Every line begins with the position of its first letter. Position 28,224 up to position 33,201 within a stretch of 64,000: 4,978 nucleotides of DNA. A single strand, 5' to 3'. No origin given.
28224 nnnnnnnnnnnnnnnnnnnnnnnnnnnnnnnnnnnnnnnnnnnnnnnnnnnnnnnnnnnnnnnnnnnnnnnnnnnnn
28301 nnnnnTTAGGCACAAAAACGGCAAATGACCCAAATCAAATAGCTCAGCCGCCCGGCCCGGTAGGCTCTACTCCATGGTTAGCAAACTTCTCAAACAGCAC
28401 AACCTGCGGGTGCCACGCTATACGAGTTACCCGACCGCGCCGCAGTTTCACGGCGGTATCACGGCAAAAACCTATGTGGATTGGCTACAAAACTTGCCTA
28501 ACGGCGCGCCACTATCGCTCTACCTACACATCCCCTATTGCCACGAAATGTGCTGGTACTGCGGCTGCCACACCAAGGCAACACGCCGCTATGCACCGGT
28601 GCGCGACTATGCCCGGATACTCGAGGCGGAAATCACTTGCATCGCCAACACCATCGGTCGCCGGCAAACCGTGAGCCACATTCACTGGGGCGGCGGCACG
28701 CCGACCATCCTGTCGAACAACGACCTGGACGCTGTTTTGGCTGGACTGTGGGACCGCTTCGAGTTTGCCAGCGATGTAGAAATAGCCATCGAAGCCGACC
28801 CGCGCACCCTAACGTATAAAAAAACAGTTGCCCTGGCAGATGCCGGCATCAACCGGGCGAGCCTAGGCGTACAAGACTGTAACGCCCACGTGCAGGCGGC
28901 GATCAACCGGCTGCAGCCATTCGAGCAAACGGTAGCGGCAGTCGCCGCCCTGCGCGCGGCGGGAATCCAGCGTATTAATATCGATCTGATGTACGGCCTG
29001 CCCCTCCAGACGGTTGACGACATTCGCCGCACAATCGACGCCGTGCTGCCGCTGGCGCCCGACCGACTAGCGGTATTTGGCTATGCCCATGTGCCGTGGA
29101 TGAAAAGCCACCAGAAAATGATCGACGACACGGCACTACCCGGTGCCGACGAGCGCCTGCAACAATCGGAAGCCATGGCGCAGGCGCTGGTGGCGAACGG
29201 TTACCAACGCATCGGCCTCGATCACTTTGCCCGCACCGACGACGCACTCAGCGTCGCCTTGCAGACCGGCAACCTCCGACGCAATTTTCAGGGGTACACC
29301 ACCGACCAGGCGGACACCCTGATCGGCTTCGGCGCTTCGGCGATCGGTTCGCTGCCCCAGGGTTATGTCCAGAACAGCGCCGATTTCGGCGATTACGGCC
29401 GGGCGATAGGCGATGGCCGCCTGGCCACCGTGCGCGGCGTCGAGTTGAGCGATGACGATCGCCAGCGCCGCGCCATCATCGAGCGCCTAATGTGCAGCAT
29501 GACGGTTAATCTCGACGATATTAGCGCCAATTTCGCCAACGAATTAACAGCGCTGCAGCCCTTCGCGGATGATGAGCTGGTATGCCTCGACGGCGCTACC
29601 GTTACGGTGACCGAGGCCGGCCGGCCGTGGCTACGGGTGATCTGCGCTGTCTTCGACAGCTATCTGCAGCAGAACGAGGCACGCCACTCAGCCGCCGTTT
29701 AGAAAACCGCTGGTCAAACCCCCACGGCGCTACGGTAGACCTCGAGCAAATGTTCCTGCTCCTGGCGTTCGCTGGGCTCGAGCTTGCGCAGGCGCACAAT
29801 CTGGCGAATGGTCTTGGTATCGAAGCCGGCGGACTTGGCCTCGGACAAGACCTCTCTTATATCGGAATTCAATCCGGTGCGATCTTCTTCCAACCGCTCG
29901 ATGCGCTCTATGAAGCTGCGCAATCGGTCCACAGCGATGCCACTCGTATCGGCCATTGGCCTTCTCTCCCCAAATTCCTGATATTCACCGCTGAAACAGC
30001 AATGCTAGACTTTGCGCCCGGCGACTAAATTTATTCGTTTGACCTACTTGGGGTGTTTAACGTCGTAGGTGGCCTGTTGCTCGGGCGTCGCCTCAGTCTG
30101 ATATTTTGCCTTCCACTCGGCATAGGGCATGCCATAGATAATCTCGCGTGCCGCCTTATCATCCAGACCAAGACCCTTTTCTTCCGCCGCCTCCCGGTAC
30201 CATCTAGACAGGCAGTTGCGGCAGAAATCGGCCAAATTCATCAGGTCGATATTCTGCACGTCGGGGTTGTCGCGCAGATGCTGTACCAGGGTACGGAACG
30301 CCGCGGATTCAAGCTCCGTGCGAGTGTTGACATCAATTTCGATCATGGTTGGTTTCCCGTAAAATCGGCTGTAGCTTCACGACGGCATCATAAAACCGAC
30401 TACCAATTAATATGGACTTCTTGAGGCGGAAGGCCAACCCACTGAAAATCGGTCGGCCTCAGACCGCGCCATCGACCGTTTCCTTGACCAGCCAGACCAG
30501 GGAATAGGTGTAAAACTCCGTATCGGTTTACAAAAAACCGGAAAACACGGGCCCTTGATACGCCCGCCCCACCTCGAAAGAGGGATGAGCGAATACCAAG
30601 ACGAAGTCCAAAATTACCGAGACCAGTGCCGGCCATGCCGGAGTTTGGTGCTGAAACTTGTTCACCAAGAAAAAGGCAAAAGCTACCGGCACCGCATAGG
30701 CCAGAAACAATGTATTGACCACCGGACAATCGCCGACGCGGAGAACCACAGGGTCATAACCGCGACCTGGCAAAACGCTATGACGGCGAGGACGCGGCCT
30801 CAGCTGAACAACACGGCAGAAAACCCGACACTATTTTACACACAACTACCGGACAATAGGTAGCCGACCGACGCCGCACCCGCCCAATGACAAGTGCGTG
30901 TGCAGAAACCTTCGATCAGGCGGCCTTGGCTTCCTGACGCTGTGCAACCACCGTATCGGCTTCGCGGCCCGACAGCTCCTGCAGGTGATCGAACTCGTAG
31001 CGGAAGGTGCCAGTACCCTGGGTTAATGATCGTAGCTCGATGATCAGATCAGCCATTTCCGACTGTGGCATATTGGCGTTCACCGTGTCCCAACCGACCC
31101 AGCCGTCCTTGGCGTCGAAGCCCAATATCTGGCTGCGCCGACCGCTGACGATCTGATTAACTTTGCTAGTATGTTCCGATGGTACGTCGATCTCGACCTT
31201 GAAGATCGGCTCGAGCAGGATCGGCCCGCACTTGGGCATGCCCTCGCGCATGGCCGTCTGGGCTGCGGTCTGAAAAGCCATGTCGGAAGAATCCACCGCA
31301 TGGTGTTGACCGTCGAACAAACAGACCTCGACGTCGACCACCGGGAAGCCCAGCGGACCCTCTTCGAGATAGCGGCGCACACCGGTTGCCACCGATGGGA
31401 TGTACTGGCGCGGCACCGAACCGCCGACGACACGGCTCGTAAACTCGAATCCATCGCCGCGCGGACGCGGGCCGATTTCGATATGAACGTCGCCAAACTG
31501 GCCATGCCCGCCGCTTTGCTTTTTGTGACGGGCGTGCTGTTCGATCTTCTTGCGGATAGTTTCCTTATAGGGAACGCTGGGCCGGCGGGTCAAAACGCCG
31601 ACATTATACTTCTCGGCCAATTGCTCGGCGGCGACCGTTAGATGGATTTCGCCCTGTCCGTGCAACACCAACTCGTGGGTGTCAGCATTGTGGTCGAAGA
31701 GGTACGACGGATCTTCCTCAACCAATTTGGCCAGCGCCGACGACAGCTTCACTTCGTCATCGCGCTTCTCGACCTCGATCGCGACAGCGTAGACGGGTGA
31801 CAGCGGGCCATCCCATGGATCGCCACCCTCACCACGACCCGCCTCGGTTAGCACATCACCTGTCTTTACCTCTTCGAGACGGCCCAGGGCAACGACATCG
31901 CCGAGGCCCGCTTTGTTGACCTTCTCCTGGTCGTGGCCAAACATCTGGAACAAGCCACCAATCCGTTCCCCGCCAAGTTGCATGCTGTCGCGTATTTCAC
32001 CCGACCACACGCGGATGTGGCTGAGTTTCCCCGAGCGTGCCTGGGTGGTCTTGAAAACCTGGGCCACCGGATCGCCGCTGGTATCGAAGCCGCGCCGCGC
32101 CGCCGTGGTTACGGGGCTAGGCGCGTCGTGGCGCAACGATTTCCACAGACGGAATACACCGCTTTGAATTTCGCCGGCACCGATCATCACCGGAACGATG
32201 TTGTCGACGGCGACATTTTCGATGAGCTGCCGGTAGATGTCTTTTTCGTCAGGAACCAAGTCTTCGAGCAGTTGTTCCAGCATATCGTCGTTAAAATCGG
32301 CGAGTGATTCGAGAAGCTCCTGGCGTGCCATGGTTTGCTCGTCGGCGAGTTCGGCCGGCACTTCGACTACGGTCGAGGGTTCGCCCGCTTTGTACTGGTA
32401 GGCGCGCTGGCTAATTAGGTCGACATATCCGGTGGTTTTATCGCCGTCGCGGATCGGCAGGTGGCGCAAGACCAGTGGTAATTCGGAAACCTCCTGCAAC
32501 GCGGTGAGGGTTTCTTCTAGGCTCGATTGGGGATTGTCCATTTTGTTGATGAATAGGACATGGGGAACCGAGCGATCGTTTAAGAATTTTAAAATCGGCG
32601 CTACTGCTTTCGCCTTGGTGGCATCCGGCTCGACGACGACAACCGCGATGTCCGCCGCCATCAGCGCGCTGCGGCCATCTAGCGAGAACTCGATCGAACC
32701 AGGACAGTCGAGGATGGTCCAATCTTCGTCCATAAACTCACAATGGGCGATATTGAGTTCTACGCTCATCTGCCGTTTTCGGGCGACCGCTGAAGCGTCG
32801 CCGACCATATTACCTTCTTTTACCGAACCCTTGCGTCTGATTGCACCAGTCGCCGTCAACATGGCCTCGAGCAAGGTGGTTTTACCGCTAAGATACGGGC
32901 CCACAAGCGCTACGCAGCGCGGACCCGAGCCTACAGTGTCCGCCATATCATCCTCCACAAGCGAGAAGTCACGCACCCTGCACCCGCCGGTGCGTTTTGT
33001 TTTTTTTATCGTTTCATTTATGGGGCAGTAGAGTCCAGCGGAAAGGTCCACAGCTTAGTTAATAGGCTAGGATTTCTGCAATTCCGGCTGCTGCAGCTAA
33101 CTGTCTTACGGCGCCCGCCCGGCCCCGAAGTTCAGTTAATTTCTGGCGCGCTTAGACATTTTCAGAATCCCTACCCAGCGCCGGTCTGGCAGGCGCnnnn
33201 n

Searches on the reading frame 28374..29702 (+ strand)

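Call 50: search_protein_families(library=pfam, max_evalue=0.00001, proteins=[window:28374-29702:+])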
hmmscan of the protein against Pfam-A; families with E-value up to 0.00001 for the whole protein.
window:28374-29702:+ (442 aa): 1 family
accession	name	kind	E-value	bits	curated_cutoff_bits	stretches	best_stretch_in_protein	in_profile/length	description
PF04055.27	Radical_SAM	-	2.5e-22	80.3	29.5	1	51-223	2-165/166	Radical SAM superfamily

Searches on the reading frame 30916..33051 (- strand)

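Call 50: search_protein_families(library=pfam, max_evalue=0.00001, proteins=[window:30916-33051:-])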
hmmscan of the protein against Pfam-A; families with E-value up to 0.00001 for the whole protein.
window:30916-33051:- (711 aa): 5 families
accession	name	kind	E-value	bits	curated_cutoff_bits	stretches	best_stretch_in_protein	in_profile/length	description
PF03764.24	EFG_IV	-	1.4e-40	138.3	24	1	491-608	1-120/121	Elongation factor G, domain IV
PF00009.33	GTP_EFTU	-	2.9e-26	92.7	26.5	1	46-303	5-179/188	Elongation factor Tu GTP binding domain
PF14492.12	EFG_III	-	1.4e-20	73.6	27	1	419-488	4-73/75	Elongation Factor G, domain III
PF00679.30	EFG_C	-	1.9e-20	73.1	27.9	1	612-699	2-87/89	Elongation factor G C-terminus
PF22042.2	EF-G_D2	-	1.2e-08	35.4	27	1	330-403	4-83/84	Elongation factor G domain 2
